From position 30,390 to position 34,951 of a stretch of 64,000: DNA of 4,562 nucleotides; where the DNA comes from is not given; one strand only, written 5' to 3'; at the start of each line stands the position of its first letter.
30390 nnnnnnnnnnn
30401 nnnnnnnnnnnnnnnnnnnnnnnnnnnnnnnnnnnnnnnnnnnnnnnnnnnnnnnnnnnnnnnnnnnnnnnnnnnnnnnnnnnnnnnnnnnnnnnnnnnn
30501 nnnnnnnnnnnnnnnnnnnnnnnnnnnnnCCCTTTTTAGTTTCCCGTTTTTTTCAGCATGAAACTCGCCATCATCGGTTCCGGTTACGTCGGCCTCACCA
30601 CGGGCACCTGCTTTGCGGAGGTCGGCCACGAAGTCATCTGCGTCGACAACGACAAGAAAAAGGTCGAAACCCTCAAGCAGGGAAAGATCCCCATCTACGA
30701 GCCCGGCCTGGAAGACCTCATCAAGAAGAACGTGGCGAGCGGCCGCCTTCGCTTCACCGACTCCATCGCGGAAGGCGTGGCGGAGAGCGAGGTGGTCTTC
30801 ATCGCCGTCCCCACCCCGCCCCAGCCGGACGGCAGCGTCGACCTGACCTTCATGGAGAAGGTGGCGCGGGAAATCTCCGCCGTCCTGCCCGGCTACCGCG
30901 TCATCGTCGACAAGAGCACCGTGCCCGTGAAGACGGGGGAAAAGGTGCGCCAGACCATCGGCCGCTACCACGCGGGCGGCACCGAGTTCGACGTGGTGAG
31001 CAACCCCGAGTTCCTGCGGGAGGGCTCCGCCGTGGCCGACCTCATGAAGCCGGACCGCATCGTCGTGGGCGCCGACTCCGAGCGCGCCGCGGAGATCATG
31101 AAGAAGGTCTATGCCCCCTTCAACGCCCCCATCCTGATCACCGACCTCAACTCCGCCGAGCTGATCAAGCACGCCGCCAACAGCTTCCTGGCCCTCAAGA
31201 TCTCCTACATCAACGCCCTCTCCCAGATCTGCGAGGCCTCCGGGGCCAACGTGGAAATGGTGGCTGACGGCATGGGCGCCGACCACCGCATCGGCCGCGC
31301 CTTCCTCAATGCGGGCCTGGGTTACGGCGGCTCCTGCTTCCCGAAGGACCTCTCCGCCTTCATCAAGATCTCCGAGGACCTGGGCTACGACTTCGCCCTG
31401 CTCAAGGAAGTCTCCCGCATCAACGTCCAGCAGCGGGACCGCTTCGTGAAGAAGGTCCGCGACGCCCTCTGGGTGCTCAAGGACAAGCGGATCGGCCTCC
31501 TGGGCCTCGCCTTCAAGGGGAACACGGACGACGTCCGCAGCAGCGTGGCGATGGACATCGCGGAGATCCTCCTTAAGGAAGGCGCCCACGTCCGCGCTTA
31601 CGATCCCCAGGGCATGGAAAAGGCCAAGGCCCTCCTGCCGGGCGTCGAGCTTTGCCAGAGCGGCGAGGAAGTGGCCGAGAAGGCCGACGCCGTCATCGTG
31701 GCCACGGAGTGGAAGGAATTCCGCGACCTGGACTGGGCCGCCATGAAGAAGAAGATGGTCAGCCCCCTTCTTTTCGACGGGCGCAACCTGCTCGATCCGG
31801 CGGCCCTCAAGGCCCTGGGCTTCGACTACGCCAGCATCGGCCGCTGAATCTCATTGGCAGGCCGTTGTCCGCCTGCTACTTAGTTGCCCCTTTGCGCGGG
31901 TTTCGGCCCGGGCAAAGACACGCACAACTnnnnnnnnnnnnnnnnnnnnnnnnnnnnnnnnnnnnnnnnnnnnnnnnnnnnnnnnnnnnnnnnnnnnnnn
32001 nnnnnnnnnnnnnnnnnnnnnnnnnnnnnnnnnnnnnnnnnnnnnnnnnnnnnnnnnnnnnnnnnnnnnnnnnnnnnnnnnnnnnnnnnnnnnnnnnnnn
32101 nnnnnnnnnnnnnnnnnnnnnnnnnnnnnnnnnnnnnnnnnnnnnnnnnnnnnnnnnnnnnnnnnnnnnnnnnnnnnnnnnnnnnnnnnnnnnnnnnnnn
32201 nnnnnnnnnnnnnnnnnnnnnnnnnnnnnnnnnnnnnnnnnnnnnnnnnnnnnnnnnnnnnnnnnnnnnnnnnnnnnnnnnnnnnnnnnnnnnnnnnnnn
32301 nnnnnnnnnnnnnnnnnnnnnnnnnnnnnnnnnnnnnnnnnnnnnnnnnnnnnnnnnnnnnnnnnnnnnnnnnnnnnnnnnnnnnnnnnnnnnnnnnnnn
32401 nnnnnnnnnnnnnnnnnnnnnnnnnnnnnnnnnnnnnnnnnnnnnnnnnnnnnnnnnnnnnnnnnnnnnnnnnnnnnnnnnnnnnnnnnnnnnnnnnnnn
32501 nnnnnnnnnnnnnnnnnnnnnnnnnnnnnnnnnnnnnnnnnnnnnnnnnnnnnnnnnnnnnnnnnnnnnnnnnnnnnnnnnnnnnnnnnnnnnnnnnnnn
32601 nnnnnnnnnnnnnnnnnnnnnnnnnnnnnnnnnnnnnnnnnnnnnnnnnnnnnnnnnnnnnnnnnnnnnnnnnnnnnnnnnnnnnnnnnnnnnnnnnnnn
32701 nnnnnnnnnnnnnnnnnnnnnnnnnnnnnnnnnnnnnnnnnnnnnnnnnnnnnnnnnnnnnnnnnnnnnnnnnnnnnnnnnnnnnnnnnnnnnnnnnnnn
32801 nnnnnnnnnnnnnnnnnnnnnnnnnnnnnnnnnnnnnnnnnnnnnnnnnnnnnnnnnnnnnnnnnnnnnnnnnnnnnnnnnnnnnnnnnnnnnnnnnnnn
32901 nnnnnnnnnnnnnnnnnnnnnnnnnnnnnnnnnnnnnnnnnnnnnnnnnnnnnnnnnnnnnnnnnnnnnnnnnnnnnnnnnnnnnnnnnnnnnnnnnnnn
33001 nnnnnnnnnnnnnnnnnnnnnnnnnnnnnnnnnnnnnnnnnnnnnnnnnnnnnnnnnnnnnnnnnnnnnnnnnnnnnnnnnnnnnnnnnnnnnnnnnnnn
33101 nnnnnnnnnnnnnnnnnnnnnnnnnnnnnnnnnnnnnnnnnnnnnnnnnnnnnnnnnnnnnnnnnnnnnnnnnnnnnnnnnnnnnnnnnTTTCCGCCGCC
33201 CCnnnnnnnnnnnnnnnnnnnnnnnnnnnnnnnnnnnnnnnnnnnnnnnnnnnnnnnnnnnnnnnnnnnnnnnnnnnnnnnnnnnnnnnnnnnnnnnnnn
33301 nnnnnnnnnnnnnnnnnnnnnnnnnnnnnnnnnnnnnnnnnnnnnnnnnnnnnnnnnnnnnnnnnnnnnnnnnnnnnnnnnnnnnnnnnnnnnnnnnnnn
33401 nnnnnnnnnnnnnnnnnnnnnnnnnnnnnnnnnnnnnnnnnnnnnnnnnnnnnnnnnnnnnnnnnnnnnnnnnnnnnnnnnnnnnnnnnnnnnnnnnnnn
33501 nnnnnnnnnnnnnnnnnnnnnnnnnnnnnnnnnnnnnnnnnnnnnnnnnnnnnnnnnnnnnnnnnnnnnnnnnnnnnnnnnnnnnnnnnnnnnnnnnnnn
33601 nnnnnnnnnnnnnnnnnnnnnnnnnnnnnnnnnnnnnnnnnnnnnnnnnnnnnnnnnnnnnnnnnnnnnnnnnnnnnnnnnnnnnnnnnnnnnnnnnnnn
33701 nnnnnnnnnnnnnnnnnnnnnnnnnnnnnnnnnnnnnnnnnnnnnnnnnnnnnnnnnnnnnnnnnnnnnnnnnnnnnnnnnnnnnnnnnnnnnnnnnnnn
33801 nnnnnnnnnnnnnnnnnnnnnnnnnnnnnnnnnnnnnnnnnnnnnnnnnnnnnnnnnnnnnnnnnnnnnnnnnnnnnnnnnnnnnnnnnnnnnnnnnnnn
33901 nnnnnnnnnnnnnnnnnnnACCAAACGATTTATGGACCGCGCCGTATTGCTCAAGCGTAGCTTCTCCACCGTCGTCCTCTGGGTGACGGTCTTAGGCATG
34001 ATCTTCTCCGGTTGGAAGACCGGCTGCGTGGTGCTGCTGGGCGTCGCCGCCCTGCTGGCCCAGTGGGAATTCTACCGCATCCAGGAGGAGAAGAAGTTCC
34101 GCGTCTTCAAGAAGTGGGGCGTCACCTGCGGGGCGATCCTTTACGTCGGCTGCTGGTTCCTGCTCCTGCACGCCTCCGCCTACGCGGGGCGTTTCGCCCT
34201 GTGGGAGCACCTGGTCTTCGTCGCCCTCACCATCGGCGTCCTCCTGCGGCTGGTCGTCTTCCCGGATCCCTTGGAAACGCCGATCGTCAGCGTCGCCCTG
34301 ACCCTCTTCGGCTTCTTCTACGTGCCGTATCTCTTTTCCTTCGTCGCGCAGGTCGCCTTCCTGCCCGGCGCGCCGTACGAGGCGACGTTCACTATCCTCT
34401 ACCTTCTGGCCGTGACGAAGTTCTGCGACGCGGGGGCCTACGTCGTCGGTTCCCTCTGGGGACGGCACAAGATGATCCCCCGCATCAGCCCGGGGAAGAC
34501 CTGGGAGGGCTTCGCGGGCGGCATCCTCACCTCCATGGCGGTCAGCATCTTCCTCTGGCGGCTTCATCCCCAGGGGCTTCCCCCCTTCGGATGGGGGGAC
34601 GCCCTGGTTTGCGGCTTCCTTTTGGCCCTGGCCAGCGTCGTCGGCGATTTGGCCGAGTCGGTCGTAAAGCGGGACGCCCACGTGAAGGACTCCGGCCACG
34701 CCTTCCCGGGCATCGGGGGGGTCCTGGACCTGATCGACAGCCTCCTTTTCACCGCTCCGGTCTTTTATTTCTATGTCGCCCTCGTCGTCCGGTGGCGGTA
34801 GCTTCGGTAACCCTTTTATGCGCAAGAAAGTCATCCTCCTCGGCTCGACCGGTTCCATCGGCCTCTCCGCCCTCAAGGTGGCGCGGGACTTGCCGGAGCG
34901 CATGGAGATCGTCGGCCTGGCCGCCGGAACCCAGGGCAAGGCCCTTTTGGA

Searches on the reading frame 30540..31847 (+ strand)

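Call 39: search_protein_families(library=pfam, proteins=[window:30540-31847:+], max_evalue=0.001)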
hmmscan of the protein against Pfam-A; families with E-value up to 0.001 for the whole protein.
window:30540-31847:+ (435 aa): 10 families
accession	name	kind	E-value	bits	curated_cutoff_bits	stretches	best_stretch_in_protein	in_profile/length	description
PF03721.20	UDPG_MGDP_dh_N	-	2.1e-68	230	27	1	7-189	1-186/187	UDP-glucose/GDP-mannose dehydrogenase family, NAD binding domain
PF03720.21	UDPG_MGDP_dh_C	-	4.5e-35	120.6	30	1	320-420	2-103/103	UDP-glucose/GDP-mannose dehydrogenase family, UDP binding domain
PF00984.24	UDPG_MGDP_dh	-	1.8e-33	115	25.4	1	205-295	2-92/94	UDP-glucose/GDP-mannose dehydrogenase family, central domain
PF03807.23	F420_oxidored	-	2.4e-11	44.5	21.6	0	337-397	11-75/94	NADP oxidoreductase coenzyme F420-dependent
PF02826.25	2-Hacid_dh_C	-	1.3e-07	31.6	25.1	0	285-389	5-99/178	D-isomer specific 2-hydroxyacid dehydrogenase, NAD binding domain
PF03446.21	NAD_binding_2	-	1.4e-07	32.1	21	1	8-138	1-105/161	NAD binding domain of 6-phosphogluconate dehydrogenase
PF02558.23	ApbA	-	4.9e-06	26.7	22.2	1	10-91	2-75/150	Ketopantoate reductase PanE/ApbA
PF01210.29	NAD_Gly3P_dh_N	-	0.00013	22.4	23.1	1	8-92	1-79/158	NAD-dependent glycerol-3-phosphate dehydrogenase N-terminus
PF02737.24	3HCDH_N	-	0.00016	22.1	22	0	8-90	1-86/180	3-hydroxyacyl-CoA dehydrogenase, NAD binding domain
PF02254.24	TrkA_N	-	0.00029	21.6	23.8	0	10-51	2-43/116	TrkA-N domain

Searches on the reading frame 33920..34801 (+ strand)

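Call 40: search_protein_families(library=pfam, proteins=[window:33920-34801:+], max_evalue=0.001)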
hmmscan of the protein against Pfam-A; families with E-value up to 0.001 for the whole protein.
window:33920-34801:+ (293 aa): 2 families
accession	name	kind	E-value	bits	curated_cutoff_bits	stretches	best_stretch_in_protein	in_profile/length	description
PF01148.25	CTP_transf_1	-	1.5e-59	202.4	24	1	12-288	2-263/264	Cytidylyltransferase family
PF01864.22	CarS-like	-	1.5e-05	25.5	22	1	189-287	44-145/175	CDP-archaeol synthase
